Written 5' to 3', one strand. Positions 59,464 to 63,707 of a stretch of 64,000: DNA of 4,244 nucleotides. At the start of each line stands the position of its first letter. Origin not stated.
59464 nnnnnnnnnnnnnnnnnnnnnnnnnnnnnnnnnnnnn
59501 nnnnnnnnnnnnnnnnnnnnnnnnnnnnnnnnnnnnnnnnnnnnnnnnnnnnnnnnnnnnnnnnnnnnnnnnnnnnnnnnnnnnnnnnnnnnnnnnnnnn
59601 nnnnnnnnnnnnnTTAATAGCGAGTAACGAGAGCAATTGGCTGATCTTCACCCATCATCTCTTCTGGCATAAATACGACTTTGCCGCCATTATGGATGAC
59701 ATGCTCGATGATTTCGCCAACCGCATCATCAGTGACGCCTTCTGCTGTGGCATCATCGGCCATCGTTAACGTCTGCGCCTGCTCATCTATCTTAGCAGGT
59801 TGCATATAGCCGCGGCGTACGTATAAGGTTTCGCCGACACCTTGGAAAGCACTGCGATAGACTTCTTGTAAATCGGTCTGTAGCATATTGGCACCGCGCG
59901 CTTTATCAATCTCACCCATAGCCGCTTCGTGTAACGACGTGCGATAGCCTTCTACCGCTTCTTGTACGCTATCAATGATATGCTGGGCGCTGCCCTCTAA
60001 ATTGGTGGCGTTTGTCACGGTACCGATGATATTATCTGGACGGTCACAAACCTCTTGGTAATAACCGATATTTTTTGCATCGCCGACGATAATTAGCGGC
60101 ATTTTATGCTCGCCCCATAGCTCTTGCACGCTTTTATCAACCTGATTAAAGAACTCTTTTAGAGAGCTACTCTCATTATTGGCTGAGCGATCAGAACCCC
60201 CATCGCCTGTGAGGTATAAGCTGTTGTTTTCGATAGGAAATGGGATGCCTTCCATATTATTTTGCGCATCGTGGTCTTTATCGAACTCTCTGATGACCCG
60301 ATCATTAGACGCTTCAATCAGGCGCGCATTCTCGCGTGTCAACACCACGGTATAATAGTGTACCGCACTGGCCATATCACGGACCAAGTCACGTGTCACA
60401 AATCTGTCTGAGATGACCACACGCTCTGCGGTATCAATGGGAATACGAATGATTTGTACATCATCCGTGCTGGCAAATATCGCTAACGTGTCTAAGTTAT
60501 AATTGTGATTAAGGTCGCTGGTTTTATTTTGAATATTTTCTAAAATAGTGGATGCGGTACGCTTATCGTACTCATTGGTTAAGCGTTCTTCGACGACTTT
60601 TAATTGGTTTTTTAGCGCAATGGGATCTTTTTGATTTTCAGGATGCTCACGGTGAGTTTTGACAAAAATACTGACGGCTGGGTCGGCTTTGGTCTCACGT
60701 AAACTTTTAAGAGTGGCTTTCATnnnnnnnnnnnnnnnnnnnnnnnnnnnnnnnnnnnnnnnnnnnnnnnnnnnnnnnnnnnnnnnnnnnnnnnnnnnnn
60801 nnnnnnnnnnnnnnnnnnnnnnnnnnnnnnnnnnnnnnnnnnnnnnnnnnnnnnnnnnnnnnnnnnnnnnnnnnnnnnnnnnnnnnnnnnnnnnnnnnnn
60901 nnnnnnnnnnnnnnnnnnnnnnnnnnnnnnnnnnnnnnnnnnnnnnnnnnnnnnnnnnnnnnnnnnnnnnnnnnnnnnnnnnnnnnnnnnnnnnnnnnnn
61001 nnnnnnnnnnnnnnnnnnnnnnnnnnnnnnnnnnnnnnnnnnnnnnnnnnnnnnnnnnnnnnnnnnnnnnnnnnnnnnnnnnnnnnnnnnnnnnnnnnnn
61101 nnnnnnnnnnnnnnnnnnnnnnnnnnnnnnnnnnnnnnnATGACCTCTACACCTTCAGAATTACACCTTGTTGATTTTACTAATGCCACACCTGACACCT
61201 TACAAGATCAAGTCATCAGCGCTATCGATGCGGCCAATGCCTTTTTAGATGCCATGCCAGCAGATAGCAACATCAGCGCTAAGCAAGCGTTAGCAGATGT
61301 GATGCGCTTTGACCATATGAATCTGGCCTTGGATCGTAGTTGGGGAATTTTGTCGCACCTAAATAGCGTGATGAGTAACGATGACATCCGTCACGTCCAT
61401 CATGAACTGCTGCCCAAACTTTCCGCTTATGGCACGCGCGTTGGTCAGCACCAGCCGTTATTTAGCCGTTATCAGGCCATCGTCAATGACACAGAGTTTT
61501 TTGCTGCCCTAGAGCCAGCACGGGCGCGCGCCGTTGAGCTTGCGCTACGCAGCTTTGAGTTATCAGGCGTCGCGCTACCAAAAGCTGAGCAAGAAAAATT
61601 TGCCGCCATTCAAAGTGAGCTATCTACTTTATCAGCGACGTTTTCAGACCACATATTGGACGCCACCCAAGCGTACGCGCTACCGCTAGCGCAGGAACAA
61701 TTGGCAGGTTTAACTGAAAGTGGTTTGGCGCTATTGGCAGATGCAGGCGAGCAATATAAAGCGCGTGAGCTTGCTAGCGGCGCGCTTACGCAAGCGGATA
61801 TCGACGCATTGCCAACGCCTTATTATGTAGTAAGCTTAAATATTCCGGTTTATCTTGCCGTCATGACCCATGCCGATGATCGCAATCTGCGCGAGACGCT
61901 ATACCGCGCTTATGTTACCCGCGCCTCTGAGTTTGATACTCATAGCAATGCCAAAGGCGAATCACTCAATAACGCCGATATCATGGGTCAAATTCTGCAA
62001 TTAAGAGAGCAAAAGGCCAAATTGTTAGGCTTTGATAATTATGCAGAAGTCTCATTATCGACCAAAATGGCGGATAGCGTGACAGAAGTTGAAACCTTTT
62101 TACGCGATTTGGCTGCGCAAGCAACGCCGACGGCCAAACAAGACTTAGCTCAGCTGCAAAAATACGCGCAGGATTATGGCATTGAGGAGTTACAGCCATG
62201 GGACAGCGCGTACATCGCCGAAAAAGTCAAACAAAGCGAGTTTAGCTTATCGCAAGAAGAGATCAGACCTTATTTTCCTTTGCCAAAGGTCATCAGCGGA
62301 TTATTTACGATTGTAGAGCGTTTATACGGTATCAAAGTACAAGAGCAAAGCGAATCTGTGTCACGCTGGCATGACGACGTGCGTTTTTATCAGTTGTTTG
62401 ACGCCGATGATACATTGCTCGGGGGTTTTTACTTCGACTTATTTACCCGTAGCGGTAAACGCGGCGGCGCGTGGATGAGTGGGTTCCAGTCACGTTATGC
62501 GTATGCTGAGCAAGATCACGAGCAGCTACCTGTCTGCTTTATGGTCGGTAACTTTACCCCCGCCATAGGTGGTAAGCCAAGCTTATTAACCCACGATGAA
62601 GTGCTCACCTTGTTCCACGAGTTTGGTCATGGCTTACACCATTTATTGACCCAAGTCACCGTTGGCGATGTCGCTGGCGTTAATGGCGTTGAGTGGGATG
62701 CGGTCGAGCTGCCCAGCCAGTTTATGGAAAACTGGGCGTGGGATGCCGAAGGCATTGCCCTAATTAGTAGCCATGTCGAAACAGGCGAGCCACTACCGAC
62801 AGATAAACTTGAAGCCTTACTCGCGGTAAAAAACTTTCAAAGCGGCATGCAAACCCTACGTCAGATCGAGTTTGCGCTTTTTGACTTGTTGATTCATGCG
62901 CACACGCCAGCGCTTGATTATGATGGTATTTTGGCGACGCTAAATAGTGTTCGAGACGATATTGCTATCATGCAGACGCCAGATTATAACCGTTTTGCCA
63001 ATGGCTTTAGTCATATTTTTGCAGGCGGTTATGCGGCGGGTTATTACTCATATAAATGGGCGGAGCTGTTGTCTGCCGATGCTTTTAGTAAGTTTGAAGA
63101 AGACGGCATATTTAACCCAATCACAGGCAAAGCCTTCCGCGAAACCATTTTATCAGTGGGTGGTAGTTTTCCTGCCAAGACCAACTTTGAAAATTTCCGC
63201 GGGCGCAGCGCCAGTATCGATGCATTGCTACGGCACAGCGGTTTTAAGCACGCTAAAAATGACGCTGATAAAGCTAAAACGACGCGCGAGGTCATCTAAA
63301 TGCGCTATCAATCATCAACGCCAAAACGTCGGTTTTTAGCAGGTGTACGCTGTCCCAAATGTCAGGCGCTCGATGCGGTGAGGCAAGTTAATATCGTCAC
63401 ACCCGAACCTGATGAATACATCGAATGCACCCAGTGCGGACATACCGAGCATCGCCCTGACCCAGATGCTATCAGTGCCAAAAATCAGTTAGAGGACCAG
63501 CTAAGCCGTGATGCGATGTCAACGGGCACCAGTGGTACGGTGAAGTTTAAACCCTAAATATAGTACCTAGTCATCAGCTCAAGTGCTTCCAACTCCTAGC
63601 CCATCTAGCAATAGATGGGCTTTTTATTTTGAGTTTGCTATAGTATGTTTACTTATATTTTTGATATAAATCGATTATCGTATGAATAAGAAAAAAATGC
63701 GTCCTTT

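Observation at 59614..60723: Balon-like ribosome hibernation factor: an archaeo-eukaryotic release factor fold in a bacterium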

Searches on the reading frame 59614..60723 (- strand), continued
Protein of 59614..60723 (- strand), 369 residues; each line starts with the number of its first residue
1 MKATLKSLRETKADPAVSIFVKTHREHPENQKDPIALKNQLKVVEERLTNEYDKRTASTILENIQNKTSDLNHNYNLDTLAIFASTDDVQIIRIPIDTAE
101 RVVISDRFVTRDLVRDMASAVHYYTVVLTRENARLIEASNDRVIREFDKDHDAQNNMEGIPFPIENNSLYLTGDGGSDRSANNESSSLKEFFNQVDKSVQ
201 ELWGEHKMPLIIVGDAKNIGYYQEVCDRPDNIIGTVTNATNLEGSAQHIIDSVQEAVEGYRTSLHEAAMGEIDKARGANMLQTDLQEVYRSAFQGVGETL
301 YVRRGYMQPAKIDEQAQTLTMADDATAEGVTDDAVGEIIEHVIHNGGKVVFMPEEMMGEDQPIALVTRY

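Call 36: fold_search(model_id=the predicted structure, library=pdb)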
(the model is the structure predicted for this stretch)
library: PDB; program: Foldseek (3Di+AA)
matches with E <= 10: 1107; with E <= 0.001: 22
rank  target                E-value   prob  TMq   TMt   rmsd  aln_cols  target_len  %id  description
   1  8rdw_B                2.0e-41  1.00  0.41  0.41  21.3       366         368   80  Cryo-EM structure of P. urativorans 70S ribosome in complex with hibernation factor Balon and EF-Tu(GDP) (structure 3) (released 2024-02-21)
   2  8rdv_B                3.2e-40  1.00  0.41  0.41  21.1       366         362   80  Cryo-EM structure of P. urativorans 70S ribosome in complex with hibernation factor Balon, mRNA and P-site tRNA (struc (released 2024-02-21)
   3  8rd8_B                5.5e-40  1.00  0.41  0.42  21.1       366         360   79  Cryo-EM structure of P. urativorans 70S ribosome in complex with hibernation factors Balon and RaiA (structure 1). (released 2024-02-21)
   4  8v9l_z                2.9e-08  1.00  0.35  0.34  20.6       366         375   12  Cryo-EM structure of the Mycobacterium smegmatis 70S ribosome in complex with hibernation factor Msmeg1130 (Balon) and (released 2024-02-07)
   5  8v9j_z                3.8e-08  1.00  0.34  0.35  19.6       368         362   13  Cryo-EM structure of the Mycobacterium smegmatis 70S ribosome in complex with hibernation factor Msmeg1130 (Balon) (St (released 2024-02-07)
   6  9i2d_CR               1.1e-07  1.00  0.30  0.27  24.7       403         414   12  NMT1-NAC bound human RNC with 10 amino acid ARF1-linker (released 2026-02-04)
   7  6zme_CH               1.3e-07  1.00  0.31  0.28  24.7       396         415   12  SARS-CoV-2 Nsp1 bound to the human CCDC124-80S-eERF1 ribosome complex (released 2020-08-12)
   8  5lzu_ii               4.3e-07  1.00  0.31  0.28  24.5       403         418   12  Structure of the mammalian ribosomal termination complex with accommodated eRF1 (released 2016-11-30)
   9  4af1                  1.1e-06  1.00  0.32  0.29  21.3       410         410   12  Archeal Release Factor aRF1 (released 2013-03-20)
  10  6xa1_j                1.5e-06  1.00  0.31  0.31  17.2       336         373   11  Structure of a drug-like compound stalled human translation termination complex (released 2020-10-07)
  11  3vmf_B                1.6e-06  1.00  0.24  0.24  19.3       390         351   15  Archaeal protein (released 2012-07-25)
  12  4d5n_A                2.1e-06  1.00  0.28  0.24  23.4       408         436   13  Cryo-EM structures of ribosomal 80S complexes with termination factors and cricket paralysis virus IRES reveal the IRE (released 2015-02-04)
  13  5lzt_ii               6.7e-06  1.00  0.30  0.27  25.5       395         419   12  Structure of the mammalian ribosomal termination complex with eRF1 and eRF3. (released 2016-11-30)
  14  6p5n_Aq               7.1e-06  1.00  0.32  0.29  24.7       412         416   11  Structure of a mammalian 80S ribosome in complex with a single translocated Israeli Acute Paralysis Virus IRES and eR (released 2019-09-25)
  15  3agk                  7.1e-06  1.00  0.27  0.28  21.3       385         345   13  Crystal structure of archaeal translation termination factor, aRF1 (released 2010-11-03)
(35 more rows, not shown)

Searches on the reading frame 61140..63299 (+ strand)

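Call 19: search_protein_families(library=pfam, proteins=[window:61140-63299:+], max_evalue=0.00001)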
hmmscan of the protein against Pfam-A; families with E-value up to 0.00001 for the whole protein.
window:61140-63299:+ (719 aa): 2 families
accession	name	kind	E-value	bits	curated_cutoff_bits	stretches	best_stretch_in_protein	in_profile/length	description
PF01432.26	Peptidase_M3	-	1.2e-146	490.1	27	1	241-701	1-456/457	Peptidase family M3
PF19310.4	TOP_N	-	1.3e-17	64.1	27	1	57-149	30-121/123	Neurolysin/Thimet oligopeptidase, N-terminal domain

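Call 46: search_protein_families(library=ncbifam, proteins=[window:61140-63299:+], max_evalue=0.00001)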
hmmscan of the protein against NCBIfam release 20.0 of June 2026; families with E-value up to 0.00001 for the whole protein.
window:61140-63299:+ (719 aa): 3 families
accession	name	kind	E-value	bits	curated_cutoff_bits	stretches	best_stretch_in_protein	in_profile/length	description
NF008159.0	PRK10911.1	equivalog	2.1e-211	703.8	927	1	8-703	9-679/680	oligopeptidase A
NF007624.0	PRK10280.1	equivalog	3.4e-98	329.6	944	1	43-703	41-680/681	peptidyl-dipeptidase Dcp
TIGR02289.1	M3_not_pepF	subfamily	1.7e-08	33.5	442.35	0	274-360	177-260/549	M3 family oligoendopeptidase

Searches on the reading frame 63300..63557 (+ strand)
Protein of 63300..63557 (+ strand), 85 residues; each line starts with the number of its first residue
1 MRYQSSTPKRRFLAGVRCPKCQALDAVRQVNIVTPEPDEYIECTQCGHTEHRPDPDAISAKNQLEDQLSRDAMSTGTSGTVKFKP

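Call 19: search_protein_families(library=pfam, proteins=[window:63300-63557:+], max_evalue=0.00001)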
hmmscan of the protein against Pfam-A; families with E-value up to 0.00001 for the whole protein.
window:63300-63557:+ (85 aa): 1 family
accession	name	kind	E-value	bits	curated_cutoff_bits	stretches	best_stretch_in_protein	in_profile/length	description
PF09526.16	DUF2387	-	2.3e-07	31.2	25.9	1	9-72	2-59/72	Probable metal-binding protein (DUF2387)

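Call 46: search_protein_families(library=ncbifam, proteins=[window:63300-63557:+], max_evalue=0.00001)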
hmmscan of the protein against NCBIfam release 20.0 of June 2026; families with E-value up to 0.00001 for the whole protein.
window:63300-63557:+ (85 aa): 1 family
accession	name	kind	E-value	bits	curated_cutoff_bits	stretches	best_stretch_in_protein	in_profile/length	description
TIGR02443.1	TIGR02443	equivalog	5.1e-10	39.1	49.45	1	9-62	3-52/59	YheV family putative zinc ribbon protein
